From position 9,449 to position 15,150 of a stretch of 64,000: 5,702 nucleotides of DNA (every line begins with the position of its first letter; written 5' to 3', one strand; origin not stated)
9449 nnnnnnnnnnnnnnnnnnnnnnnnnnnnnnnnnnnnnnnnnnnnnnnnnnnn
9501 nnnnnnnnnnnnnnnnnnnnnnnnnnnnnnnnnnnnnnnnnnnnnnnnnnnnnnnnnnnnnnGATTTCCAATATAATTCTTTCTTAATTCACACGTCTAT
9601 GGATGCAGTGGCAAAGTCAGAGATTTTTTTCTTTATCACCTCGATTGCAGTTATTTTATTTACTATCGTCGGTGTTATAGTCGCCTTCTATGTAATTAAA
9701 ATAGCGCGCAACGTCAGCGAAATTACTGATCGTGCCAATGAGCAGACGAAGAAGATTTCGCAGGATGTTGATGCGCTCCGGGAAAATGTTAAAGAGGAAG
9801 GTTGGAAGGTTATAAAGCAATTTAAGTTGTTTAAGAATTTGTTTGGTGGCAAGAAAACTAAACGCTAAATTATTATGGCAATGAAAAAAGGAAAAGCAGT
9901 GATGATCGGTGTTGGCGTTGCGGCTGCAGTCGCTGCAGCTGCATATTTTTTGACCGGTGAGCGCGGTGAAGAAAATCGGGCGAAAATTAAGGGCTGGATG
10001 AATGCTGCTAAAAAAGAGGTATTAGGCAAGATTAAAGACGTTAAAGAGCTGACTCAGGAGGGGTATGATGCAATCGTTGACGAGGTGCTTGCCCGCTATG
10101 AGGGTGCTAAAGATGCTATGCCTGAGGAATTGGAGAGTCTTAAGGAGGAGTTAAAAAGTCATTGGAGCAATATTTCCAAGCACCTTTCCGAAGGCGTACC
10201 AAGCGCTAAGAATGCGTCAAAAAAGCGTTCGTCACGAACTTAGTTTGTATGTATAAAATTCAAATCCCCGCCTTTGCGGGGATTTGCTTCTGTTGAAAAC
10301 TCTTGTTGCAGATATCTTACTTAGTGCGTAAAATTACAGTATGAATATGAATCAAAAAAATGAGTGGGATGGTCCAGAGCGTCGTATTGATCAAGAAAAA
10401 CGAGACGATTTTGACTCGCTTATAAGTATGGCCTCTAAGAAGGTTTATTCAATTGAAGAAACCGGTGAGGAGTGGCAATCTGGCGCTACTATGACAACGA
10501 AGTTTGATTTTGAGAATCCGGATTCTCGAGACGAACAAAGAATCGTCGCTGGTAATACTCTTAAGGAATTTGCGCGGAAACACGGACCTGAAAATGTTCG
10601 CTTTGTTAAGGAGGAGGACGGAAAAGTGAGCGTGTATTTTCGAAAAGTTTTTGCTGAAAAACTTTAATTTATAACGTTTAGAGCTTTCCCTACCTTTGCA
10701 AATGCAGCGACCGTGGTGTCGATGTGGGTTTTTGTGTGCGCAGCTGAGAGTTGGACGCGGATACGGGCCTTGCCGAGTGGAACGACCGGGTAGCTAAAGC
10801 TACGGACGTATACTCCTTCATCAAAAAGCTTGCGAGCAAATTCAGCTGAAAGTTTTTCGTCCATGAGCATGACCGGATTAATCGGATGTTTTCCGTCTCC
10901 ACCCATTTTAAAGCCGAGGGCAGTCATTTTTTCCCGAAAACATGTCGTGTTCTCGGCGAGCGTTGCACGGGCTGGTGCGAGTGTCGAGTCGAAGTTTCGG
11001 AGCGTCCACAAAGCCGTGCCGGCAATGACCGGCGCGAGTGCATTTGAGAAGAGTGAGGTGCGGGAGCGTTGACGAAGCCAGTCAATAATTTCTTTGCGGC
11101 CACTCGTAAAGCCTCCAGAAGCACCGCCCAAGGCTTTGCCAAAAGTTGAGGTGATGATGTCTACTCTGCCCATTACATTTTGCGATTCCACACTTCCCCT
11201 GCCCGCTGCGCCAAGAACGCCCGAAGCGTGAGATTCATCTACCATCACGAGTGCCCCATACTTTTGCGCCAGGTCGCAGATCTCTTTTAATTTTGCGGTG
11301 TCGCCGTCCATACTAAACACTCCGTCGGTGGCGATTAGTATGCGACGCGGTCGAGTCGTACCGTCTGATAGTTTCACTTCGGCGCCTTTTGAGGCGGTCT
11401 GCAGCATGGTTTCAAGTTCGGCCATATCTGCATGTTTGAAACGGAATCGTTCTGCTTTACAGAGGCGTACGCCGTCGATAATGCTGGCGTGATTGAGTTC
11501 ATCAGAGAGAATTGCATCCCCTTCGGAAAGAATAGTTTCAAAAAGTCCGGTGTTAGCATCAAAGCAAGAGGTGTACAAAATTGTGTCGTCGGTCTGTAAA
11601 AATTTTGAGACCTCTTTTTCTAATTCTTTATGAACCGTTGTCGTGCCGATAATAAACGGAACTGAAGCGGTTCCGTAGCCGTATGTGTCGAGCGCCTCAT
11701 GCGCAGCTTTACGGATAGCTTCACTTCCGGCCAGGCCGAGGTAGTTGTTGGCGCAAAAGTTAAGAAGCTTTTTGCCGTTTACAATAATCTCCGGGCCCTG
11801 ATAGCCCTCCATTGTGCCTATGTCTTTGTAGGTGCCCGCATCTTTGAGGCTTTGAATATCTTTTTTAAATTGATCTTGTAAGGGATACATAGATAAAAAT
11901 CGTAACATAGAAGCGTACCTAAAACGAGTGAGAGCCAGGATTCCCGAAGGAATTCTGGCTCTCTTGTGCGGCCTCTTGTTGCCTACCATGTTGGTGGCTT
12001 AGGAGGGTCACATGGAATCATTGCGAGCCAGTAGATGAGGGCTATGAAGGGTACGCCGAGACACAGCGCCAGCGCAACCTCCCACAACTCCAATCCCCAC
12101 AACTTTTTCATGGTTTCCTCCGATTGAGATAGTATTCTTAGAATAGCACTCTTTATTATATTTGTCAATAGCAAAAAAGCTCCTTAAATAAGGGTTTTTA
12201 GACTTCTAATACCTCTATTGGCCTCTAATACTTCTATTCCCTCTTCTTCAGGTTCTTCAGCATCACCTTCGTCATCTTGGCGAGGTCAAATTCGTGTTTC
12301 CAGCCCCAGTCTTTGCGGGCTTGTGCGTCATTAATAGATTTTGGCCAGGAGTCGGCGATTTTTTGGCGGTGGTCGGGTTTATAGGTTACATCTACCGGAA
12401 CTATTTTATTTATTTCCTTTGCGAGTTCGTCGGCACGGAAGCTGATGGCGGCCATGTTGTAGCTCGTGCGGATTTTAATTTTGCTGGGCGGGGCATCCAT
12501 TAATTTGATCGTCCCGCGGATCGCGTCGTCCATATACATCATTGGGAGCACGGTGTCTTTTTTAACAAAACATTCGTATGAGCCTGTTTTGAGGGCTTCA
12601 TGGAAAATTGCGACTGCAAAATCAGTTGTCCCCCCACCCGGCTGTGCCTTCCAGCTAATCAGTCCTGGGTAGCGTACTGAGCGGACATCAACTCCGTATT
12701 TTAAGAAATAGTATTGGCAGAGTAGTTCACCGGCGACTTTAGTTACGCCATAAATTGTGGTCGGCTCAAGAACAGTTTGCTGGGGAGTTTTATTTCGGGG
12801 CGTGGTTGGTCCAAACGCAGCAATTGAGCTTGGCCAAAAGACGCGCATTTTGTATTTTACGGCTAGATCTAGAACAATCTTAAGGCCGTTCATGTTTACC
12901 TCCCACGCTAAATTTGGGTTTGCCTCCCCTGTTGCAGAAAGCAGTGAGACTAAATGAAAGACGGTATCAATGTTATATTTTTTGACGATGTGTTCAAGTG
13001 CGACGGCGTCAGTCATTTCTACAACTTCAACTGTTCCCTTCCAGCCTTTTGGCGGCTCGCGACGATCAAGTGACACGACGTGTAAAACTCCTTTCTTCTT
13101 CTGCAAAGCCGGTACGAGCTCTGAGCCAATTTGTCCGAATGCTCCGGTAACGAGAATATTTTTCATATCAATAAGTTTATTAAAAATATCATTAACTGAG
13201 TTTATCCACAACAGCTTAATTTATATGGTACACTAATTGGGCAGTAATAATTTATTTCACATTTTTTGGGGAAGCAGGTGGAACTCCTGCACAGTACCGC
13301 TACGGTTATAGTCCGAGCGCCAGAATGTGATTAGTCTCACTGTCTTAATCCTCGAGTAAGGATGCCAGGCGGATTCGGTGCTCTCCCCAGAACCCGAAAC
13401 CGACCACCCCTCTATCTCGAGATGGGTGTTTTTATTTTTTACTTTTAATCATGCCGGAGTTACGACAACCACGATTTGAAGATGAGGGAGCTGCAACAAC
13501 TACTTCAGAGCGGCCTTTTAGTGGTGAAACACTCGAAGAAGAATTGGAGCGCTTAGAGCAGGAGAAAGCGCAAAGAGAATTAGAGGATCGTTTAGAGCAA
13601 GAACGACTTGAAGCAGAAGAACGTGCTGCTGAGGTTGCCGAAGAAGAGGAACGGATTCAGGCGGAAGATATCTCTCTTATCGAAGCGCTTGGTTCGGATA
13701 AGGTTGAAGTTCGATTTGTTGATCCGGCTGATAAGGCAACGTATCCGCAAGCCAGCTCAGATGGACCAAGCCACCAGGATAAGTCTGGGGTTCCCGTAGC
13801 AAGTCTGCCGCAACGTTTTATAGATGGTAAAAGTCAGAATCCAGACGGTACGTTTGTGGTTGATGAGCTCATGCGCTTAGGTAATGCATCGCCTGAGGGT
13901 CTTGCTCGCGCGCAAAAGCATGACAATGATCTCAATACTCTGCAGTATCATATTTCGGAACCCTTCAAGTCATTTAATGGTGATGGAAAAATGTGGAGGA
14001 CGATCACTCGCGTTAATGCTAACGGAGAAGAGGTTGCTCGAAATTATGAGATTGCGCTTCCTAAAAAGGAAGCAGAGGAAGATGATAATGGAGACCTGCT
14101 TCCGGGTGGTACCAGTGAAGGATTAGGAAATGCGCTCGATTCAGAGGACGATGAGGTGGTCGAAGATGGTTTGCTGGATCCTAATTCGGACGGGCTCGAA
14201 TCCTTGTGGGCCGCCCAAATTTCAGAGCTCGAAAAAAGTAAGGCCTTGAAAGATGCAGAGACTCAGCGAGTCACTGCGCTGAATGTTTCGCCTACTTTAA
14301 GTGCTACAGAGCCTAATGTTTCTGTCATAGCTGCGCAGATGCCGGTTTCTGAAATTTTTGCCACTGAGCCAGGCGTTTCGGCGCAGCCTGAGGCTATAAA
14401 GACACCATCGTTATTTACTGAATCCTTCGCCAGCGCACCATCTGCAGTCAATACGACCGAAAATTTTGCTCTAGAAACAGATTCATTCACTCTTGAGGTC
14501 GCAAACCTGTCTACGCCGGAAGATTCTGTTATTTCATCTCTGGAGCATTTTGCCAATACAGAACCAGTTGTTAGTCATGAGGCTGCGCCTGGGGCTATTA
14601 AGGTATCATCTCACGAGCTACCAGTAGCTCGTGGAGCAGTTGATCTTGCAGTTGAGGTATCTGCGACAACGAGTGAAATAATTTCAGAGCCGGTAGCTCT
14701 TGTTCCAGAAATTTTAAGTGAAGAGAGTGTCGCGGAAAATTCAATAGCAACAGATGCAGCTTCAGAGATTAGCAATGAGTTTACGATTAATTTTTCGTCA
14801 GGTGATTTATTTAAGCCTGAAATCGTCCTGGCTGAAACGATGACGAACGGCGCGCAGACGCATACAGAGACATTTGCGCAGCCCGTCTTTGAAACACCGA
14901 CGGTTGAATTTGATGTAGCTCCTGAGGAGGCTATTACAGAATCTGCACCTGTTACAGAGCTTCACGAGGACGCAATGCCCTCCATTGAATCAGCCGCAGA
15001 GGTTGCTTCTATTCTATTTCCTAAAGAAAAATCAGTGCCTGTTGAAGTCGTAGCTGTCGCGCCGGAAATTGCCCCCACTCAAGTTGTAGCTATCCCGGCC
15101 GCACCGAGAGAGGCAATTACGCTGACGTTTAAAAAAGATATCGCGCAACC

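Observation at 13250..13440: Structured leader with intrinsic terminator upstream of a 755-aa acidic protein: candidate riboswitch/attenuator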

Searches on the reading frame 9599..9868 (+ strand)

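Call 7: search_protein_families(library=pfam, proteins=[window:9599-9868:+], max_evalue=0.01)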
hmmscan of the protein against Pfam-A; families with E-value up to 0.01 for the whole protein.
window:9599-9868:+ (89 aa): 2 families
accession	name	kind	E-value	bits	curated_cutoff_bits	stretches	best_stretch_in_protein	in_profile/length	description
PF06103.16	DUF948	-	0.00027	21.5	37.2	1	12-66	4-58/89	Bacterial protein of unknown function (DUF948)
PF01594.21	AI-2E_transport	-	0.0079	15.8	34.3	1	9-76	56-123/327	AI-2E family transporter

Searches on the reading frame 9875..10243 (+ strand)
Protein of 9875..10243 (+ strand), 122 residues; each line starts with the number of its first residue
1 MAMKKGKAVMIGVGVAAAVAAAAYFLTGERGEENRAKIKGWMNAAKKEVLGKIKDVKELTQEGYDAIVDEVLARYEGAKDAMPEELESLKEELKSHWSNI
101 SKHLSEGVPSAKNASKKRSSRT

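Call 7: search_protein_families(library=pfam, proteins=[window:9875-10243:+], max_evalue=0.01)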
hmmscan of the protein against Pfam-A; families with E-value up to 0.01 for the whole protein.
window:9875-10243:+ (122 aa): 2 families
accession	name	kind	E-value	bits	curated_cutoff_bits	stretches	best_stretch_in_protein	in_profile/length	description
PF12732.12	YtxH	-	9.6e-07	29.6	37.5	1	13-71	6-70/71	YtxH-like protein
PF01442.23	Apolipoprotein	-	0.0082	16.3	90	1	30-106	89-165/190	Apolipoprotein A1/A4/E domain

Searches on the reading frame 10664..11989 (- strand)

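Call 7: search_protein_families(library=pfam, proteins=[window:10664-11989:-], max_evalue=0.01)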
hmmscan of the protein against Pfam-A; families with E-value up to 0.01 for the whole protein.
window:10664-11989:- (441 aa): 4 families
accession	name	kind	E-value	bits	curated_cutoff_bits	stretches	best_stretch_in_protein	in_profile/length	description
PF00155.27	Aminotran_1_2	-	4.6e-60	204.2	19.7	1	74-429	2-360/361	Aminotransferase class I and II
PF00464.25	SHMT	-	3.7e-08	32.9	27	1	140-368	93-329/399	Serine hydroxymethyltransferase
PF00266.25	Aminotran_5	-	2.4e-05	23.9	21.5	1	115-255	40-179/371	Aminotransferase class-V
PF01212.27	Beta_elim_lyase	-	0.0042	16.9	27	1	120-305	34-219/288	Beta-eliminating lyase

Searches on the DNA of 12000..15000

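Call 3: search_rna_families(source=window, start=12000, end=15000, threshold=evalue, max_evalue=1, show_alignments=3)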
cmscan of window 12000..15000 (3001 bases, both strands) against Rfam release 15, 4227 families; matches with E-value up to 1: 1.
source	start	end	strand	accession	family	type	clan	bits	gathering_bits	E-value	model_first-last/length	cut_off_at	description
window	13257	13330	+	RF01689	AdoCbl-II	Cis-reg; riboswitch;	CL00101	56.2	36.5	2.2e-12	1-81/81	no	AdoCbl-II (Cobalamin/B12) riboswitch aptamer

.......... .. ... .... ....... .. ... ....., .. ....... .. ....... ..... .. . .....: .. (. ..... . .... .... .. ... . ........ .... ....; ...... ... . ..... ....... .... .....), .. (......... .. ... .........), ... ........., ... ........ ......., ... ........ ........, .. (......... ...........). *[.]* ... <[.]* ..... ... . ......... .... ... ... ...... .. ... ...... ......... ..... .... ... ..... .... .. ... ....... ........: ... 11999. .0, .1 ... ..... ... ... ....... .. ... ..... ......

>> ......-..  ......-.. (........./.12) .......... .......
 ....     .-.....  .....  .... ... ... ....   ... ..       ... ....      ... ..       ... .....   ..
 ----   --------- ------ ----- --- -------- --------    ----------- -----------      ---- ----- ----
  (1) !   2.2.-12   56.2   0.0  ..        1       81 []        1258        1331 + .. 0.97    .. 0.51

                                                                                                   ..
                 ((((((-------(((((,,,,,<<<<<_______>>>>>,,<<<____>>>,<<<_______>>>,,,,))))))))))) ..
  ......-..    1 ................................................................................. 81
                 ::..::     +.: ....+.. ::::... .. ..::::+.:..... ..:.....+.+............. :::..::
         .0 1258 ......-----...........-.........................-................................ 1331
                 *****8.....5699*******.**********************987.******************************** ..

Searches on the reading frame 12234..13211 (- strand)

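Call 7: search_protein_families(library=pfam, proteins=[window:12234-13211:-], max_evalue=0.01)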
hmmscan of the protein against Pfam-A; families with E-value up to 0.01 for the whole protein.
window:12234-13211:- (325 aa): 6 families
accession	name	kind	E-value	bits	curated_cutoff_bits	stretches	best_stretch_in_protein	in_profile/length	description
PF01370.27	Epimerase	-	5.2e-30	105.1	20.9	1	19-244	1-231/240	NAD dependent epimerase/dehydratase family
PF16363.11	GDP_Man_Dehyd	-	5e-16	59.5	27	1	20-180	1-179/332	GDP-mannose 4,6 dehydratase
PF04321.23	RmlD_sub_bind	-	3.9e-13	49.6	27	1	18-168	2-139/287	RmlD substrate binding domain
PF01073.25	3Beta_HSD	-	1.1e-07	31.6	22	1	20-136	1-123/280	3-beta hydroxysteroid dehydrogenase/isomerase family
PF02719.21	Polysacc_synt_2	-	2.9e-07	30.4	20.2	1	19-169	1-153/293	Polysaccharide biosynthesis protein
PF07993.18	NAD_binding_4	-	1.5e-05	24.7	20.1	1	80-228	88-252/258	Male sterility protein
